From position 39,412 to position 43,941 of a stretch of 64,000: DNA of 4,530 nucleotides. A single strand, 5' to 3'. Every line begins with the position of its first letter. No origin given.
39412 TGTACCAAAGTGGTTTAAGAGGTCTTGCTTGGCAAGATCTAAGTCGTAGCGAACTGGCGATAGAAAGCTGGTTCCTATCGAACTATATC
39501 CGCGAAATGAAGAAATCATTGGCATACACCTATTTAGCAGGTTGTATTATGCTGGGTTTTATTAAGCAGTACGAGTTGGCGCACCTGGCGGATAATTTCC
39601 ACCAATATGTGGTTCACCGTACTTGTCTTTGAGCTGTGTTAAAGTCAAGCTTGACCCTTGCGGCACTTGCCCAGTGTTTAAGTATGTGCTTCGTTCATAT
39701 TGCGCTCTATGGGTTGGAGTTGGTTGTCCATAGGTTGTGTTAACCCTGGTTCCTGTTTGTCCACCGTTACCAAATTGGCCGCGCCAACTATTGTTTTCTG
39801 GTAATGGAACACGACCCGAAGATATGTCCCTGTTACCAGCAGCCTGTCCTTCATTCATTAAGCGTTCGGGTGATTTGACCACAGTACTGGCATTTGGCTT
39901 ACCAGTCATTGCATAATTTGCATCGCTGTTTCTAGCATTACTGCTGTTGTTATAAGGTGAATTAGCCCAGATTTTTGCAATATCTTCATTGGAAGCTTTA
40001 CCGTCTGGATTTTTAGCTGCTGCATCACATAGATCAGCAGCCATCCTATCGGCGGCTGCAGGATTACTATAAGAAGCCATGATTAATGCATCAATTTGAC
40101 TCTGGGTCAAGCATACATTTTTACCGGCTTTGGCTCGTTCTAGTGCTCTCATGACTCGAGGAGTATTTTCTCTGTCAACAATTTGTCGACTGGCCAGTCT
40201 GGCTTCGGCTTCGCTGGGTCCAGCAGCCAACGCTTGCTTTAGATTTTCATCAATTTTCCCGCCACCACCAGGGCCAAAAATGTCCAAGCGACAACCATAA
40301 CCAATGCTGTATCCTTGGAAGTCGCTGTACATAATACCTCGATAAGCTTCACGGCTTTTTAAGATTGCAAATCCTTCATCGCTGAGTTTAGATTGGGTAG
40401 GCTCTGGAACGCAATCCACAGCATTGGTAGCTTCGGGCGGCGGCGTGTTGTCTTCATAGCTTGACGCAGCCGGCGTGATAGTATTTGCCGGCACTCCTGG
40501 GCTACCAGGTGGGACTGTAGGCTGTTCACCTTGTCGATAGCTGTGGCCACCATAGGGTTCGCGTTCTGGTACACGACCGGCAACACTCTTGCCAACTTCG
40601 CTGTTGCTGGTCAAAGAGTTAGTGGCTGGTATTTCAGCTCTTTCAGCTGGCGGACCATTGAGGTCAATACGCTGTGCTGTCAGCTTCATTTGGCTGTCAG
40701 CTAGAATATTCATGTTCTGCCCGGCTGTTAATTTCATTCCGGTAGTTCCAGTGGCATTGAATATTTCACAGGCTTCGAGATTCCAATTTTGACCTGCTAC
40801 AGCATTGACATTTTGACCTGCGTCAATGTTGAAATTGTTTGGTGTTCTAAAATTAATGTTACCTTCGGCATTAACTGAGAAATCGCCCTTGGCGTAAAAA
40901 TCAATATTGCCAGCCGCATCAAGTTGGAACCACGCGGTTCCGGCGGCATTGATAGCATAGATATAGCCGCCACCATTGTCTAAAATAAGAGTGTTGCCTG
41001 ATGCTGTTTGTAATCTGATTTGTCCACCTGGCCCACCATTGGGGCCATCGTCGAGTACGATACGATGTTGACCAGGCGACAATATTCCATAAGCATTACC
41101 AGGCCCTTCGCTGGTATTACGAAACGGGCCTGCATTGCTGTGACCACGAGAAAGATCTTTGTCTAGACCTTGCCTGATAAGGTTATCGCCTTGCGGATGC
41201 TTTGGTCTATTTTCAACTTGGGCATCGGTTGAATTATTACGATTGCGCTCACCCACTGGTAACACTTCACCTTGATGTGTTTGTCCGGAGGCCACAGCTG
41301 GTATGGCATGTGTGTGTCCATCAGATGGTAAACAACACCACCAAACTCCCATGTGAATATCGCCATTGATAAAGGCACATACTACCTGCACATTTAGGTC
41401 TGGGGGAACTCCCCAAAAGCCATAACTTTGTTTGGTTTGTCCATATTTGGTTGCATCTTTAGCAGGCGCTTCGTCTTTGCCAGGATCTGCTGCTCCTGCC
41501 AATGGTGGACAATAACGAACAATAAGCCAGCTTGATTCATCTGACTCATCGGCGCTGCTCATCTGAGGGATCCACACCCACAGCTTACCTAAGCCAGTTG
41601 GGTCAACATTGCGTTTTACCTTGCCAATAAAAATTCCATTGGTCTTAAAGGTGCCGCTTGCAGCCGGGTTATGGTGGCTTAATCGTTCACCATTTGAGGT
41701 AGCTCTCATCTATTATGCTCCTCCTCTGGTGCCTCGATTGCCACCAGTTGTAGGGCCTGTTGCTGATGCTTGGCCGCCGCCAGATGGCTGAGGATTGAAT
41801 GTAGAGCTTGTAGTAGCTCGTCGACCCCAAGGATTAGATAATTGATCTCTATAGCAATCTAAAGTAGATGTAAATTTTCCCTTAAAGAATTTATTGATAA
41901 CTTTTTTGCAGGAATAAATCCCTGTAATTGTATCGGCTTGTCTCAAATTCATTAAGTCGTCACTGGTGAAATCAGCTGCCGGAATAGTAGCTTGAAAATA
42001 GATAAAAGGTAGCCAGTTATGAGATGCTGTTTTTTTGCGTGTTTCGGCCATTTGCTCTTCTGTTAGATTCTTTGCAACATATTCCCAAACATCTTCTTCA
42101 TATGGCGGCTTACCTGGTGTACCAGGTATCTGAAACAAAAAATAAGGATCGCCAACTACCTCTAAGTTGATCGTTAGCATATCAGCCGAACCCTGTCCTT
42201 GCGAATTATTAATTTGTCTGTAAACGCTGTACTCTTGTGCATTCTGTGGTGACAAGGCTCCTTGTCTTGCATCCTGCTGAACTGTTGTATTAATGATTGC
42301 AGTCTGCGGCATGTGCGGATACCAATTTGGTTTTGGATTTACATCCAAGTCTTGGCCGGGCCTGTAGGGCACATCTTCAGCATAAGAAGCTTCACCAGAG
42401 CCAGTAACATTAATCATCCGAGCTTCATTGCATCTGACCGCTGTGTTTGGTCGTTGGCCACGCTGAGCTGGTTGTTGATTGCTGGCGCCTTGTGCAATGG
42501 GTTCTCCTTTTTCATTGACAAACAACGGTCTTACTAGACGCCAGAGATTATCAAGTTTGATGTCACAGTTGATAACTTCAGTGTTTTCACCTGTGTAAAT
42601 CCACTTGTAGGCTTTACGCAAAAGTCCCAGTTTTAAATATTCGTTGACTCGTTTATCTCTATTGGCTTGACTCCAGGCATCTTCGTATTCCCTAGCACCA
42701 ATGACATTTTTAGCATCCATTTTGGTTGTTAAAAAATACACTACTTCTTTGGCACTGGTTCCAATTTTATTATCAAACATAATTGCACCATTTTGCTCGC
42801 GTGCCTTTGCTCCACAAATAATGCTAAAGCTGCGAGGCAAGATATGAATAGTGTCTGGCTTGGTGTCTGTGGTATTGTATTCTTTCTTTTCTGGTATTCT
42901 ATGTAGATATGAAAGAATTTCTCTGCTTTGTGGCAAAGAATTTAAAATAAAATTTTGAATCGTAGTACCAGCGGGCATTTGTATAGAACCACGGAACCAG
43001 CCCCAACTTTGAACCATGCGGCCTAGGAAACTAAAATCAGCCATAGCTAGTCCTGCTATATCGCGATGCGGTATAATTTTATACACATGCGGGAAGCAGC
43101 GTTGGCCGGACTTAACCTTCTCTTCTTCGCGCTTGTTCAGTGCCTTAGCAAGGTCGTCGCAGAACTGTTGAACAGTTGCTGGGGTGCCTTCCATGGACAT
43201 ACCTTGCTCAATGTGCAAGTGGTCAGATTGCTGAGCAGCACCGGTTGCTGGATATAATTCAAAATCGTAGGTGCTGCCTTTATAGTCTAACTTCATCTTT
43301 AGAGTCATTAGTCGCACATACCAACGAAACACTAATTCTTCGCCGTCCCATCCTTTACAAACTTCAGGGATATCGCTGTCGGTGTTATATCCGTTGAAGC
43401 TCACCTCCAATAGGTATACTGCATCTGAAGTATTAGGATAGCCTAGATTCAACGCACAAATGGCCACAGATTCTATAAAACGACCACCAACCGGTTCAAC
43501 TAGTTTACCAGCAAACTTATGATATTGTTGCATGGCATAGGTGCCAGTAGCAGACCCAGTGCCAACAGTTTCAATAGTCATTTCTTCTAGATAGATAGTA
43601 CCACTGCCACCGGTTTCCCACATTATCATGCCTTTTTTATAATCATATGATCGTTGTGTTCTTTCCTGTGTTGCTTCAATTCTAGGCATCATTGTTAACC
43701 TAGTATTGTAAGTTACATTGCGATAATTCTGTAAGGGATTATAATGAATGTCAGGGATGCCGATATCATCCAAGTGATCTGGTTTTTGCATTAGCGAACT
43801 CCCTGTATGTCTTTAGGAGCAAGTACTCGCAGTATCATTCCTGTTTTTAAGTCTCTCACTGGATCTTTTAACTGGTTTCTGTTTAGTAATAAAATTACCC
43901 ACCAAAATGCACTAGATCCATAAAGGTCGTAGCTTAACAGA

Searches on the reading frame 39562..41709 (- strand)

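Call 47: search_protein_families(library=phrogs, proteins=[window:39562-41709:-], max_evalue=0.001)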
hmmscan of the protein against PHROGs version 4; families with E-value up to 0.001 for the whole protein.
window:39562-41709:- (715 aa): 3 families
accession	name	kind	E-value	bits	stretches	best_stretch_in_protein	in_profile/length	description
phrog_13211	-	tail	1.6e-36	126.7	2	21-222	16-210/887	baseplate hub subunit and tail lysozyme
phrog_430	-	tail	7.5e-05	22.3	1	265-365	453-547/868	baseplate hub subunit and tail lysozyme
phrog_9992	-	tail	0.00044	20.8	1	251-341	120-192/228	baseplate assembly protein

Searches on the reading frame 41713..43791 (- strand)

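Call 47: search_protein_families(library=phrogs, proteins=[window:41713-43791:-], max_evalue=0.001)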
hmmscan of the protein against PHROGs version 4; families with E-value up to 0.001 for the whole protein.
window:41713-43791:- (692 aa): 1 family
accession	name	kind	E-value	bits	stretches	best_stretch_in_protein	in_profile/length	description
phrog_11190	-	head and packaging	6.5e-28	98.4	2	18-226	85-286/753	virion structural protein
